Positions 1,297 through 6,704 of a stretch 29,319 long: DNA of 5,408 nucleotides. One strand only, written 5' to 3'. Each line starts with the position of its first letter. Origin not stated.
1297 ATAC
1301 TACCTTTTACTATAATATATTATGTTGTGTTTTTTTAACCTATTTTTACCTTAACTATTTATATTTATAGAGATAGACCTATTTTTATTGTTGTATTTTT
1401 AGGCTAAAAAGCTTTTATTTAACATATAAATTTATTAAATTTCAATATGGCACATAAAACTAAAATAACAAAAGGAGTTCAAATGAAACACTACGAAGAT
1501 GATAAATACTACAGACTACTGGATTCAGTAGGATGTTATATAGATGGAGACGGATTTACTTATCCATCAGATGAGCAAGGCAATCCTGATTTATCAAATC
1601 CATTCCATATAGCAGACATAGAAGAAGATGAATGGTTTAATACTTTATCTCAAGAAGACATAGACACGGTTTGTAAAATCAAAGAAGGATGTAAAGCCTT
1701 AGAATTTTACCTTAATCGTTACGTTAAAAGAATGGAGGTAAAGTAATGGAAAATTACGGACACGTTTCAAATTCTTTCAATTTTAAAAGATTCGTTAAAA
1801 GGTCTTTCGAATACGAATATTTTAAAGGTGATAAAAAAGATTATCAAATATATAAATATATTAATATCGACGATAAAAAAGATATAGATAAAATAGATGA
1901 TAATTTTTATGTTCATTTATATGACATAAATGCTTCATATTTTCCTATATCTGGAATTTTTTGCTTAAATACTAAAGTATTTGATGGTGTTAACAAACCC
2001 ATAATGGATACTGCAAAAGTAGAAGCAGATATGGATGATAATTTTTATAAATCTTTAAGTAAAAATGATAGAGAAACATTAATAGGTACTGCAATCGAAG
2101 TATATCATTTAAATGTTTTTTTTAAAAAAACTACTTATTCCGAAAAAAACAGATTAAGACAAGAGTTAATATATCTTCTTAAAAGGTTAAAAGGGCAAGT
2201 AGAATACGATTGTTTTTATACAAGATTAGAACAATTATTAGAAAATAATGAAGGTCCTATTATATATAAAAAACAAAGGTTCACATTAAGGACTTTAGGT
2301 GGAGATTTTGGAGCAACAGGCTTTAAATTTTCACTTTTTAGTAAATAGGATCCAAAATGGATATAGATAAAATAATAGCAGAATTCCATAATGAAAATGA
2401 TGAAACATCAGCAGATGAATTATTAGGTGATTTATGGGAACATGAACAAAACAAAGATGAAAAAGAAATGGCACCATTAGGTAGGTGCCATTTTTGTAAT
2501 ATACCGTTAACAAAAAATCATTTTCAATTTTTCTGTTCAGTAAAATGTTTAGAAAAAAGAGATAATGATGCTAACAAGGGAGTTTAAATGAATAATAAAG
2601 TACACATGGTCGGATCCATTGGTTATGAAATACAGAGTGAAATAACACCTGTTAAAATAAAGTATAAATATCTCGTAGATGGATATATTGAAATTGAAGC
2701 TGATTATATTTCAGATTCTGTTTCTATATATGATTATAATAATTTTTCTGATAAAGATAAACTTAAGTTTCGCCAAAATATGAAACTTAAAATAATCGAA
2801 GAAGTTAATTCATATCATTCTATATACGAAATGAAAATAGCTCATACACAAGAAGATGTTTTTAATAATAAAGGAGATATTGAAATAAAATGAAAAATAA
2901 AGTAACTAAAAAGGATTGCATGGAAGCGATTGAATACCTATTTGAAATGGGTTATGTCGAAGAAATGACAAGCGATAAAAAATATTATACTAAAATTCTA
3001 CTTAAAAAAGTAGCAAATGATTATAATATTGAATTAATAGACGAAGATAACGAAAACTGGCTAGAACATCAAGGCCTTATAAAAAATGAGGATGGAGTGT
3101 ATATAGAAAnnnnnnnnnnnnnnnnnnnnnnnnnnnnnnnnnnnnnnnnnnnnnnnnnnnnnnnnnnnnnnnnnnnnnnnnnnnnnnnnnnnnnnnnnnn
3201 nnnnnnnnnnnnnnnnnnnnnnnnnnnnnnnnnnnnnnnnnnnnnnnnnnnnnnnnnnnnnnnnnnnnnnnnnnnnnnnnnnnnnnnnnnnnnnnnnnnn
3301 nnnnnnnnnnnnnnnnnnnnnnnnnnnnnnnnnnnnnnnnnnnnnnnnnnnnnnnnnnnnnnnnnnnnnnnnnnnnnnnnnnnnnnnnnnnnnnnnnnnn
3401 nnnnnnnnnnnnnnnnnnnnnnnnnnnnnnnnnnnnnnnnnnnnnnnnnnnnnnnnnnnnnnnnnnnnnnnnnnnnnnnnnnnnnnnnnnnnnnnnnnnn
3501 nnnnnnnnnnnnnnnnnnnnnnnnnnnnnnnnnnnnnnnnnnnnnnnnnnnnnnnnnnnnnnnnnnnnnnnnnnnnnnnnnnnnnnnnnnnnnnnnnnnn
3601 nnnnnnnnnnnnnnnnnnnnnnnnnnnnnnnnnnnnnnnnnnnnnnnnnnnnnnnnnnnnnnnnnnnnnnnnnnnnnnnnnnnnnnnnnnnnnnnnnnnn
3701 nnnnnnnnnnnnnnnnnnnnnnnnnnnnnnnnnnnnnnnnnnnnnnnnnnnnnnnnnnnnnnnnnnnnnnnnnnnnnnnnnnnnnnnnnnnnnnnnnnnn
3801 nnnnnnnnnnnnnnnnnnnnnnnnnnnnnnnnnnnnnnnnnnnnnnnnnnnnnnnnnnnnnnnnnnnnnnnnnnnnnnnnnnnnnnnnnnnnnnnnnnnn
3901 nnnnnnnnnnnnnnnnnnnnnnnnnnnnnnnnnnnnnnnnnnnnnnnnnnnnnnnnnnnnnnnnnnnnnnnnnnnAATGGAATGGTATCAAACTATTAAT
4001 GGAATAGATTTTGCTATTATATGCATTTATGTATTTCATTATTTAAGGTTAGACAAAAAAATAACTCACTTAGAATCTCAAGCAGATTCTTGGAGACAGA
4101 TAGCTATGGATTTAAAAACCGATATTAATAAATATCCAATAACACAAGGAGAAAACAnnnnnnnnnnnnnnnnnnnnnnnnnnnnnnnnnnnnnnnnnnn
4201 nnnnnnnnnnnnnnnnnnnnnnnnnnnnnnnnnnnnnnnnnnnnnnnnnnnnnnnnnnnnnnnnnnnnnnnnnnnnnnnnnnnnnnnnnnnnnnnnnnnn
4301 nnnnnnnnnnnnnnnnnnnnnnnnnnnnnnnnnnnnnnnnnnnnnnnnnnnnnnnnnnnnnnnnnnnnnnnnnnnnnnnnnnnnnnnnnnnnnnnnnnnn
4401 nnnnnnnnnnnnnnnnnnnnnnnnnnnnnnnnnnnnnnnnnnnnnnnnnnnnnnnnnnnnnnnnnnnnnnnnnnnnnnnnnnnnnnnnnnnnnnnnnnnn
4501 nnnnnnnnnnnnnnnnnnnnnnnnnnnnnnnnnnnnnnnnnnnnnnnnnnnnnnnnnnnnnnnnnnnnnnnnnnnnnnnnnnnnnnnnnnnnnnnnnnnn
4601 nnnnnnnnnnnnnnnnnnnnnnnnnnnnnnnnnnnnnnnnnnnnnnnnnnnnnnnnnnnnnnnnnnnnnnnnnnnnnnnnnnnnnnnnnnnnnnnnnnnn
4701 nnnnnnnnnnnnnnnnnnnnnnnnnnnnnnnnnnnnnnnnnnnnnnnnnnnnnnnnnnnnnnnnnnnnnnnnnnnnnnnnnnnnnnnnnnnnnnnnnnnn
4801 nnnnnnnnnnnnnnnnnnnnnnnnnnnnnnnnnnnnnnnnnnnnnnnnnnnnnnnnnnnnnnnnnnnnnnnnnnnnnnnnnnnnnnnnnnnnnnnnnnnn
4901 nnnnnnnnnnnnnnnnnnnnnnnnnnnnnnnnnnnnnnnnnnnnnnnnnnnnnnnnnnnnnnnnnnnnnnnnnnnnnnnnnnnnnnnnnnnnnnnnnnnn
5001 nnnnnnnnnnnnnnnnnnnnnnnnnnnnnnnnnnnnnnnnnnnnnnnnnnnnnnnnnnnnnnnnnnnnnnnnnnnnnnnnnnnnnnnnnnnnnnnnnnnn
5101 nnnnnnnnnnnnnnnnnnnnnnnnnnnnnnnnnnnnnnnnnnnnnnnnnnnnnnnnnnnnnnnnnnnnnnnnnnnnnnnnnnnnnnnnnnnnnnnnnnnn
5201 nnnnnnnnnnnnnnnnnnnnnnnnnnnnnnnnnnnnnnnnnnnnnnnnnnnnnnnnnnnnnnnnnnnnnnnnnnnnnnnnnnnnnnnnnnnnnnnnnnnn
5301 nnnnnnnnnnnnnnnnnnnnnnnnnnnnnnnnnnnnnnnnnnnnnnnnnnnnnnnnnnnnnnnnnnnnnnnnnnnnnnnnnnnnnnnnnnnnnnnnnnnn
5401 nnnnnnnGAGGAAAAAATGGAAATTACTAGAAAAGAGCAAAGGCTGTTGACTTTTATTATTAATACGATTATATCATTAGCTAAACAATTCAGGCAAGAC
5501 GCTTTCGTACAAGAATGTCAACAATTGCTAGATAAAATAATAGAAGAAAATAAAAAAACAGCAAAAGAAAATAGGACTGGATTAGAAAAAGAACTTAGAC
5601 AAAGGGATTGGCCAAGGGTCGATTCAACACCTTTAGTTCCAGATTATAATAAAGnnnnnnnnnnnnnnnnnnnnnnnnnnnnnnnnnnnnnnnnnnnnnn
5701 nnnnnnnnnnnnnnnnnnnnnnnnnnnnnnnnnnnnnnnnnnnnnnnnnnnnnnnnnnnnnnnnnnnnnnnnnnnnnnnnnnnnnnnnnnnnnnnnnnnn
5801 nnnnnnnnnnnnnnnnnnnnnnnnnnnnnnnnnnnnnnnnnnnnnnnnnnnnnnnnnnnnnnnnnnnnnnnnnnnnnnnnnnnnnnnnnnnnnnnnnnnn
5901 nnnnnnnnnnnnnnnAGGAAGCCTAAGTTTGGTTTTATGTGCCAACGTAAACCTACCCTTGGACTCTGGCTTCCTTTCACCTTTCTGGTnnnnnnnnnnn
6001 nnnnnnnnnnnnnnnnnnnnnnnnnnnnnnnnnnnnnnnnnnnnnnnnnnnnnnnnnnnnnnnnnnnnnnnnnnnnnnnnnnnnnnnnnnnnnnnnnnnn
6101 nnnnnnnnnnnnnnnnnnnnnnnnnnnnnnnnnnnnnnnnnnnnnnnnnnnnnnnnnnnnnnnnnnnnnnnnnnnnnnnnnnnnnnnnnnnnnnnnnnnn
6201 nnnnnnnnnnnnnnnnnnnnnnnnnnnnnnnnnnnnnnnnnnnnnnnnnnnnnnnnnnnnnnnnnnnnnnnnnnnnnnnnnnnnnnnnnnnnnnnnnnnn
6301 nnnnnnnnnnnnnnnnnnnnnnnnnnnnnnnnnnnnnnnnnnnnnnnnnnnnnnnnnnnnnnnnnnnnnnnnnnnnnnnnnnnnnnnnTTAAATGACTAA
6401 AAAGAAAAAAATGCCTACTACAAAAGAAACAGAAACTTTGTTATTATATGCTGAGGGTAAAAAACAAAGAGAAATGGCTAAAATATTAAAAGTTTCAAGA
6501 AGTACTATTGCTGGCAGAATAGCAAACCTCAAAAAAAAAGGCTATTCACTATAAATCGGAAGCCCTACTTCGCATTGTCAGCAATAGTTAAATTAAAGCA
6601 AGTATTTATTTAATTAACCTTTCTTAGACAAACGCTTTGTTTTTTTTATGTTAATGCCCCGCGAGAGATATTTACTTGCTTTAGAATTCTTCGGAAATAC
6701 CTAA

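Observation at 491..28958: About 12-fold over-representation of GGATCC at quasi-regular ~1 kb spacing, with no GATC outside (G)GATC(C)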

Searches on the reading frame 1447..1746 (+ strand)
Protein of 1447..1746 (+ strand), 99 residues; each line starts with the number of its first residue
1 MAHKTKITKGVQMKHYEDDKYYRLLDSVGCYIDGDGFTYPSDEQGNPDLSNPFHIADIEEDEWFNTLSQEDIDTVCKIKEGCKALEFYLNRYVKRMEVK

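Call 8: search_protein_families(library=pfam, proteins=[window:1447-1746:+], max_evalue=0.01)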
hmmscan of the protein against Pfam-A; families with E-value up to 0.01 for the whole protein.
window:1447-1746:+ (99 aa): 0 families

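Call 43: search_protein_families(library=ncbifam, proteins=[window:1447-1746:+], max_evalue=0.01)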
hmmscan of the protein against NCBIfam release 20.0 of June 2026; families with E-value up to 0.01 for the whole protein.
window:1447-1746:+ (99 aa): 0 families

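Call 99: search_protein_families(library=padloc, proteins=[window:1447-1746:+], max_evalue=0.01)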
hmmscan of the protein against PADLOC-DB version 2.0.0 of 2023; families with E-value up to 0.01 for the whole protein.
window:1447-1746:+ (99 aa): 0 families

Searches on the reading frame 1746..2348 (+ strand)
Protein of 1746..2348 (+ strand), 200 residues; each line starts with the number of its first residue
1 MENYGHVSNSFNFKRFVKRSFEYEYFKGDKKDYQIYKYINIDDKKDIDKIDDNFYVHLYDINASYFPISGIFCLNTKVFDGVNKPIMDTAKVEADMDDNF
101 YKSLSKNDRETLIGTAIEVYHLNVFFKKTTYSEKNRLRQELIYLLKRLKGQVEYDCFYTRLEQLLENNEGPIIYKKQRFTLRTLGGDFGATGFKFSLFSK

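Call 6: search_protein_families(library=phrogs, proteins=[window:1746-2348:+], max_evalue=0.001)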
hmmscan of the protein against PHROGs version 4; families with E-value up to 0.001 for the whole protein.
window:1746-2348:+ (200 aa): 0 families

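Call 8: search_protein_families(library=pfam, proteins=[window:1746-2348:+], max_evalue=0.01)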
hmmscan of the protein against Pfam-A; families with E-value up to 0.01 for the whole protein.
window:1746-2348:+ (200 aa): 0 families

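Call 43: search_protein_families(library=ncbifam, proteins=[window:1746-2348:+], max_evalue=0.01)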
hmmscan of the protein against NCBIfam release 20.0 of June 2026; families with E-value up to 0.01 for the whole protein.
window:1746-2348:+ (200 aa): 0 families

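Call 47: find_related_loci(query=window:1746-2348:+, collection=viral_contigs, flank=10000)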
Query window:1746-2348:+ (200 aa) in viral_contigs; peptide patterns used: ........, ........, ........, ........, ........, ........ (x = any residue, [..] = any of these).
52 stretches matched a pattern, but none encodes a relative of the query by tblastn (E <= 1e-3).

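Call 69: search_solved_structures(query=window:1746-2348:+, max_evalue=5)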
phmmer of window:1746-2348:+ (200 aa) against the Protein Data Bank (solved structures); distinct sequences matched with E-value up to 5: 0.

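Call 93: predict_structure(protein=window:1746-2348:+)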
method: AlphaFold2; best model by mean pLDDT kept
length: 200 residues; sequences in the alignment: 1
mean_pLDDT: 33.4   pTM: 0.22
mean pLDDT of the five models: 33.4, 31.1, 30.4, 28.7, 26.8
residues with pLDDT >= 90: 0; 70-90: 0; 50-70: 2; < 50: 198
segments of 3 or more residues with pLDDT < 50: 1-44, 49-200
pLDDT, mean of each block of 10 residues (from residue 1): 26 44 36 35 47 34 28 30 28 33 38 31 33 41 36 32 36 25 25 28
secondary structure, 60 per line:
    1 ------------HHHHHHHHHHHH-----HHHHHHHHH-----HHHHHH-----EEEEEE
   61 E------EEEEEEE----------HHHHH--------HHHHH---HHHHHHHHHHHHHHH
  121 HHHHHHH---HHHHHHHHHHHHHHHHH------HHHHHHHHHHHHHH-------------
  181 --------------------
elements in order: H13-24 H30-38 H44-49 E55-61 E68-74 H85-89 H98-102 H106-127 H131-147 H154-167

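Call 99: search_protein_families(library=padloc, proteins=[window:1746-2348:+], max_evalue=0.01)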
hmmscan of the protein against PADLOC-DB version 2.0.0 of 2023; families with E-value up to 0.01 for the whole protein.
window:1746-2348:+ (200 aa): 0 families

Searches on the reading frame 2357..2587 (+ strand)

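Call 8: search_protein_families(library=pfam, proteins=[window:2357-2587:+], max_evalue=0.01)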
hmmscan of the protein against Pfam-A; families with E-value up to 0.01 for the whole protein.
window:2357-2587:+ (76 aa): 1 family
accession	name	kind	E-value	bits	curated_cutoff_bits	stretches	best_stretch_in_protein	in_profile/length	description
PF04640.20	PLATZ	-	0.0095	17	25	1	32-64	42-77/79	PLATZ transcription factor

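Call 101: search_protein_families(library=phrogs, proteins=[window:2357-2587:+], max_evalue=0.01)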
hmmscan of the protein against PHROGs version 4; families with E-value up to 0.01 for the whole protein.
window:2357-2587:+ (76 aa): 0 families

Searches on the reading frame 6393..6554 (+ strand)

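Call 9: search_protein_families(library=pfam, proteins=[window:6393-6554:+], max_evalue=0.01)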
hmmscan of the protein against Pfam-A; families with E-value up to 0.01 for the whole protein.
window:6393-6554:+ (53 aa): 15 families
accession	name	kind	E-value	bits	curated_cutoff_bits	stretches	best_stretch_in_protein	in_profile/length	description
PF13936.12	HTH_38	-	2.6e-05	24.3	27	1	18-40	16-38/44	Helix-turn-helix domain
PF08279.18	HTH_11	-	3.3e-05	24.1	25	1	25-51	18-44/55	HTH domain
PF13518.12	HTH_28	-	6.2e-05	23.4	25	1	15-50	5-40/52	Helix-turn-helix domain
PF13730.12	HTH_36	-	7.1e-05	23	25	1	17-51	15-54/55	Helix-turn-helix domain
PF00196.25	GerE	-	8.8e-05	22.5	23.5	1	9-49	4-44/57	Bacterial regulatory proteins, luxR family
PF13384.12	HTH_23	-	0.00017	21.8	24.6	1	16-50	11-45/50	Homeodomain-like domain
PF13412.12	HTH_24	-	0.00017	21.5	21.9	1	24-51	19-46/48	Winged helix-turn-helix DNA-binding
PF08281.18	Sigma70_r4_2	-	0.00023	21.2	25.7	1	16-49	19-53/54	Sigma-70, region 4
PF14493.12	HTH_40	-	0.00029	21.5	27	1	13-51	3-41/89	Helix-turn-helix domain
PF02796.21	HTH_7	-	0.00049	20.6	23.8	1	16-39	15-38/45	Helix-turn-helix domain of resolvase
PF13551.12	HTH_29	-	0.0012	19.3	28.1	1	15-40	4-30/64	Winged helix-turn helix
PF12802.13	MarR_2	-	0.0014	19.2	27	1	20-51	17-49/61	MarR family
PF01047.28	MarR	-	0.0015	18.8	24.6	1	17-51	12-46/59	MarR family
PF01978.25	TrmB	-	0.0044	17.3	25.6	1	16-51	16-51/68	Sugar-specific transcriptional regulator TrmB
PF01381.28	HTH_3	-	0.0078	16.7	23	0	20-42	7-29/55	Helix-turn-helix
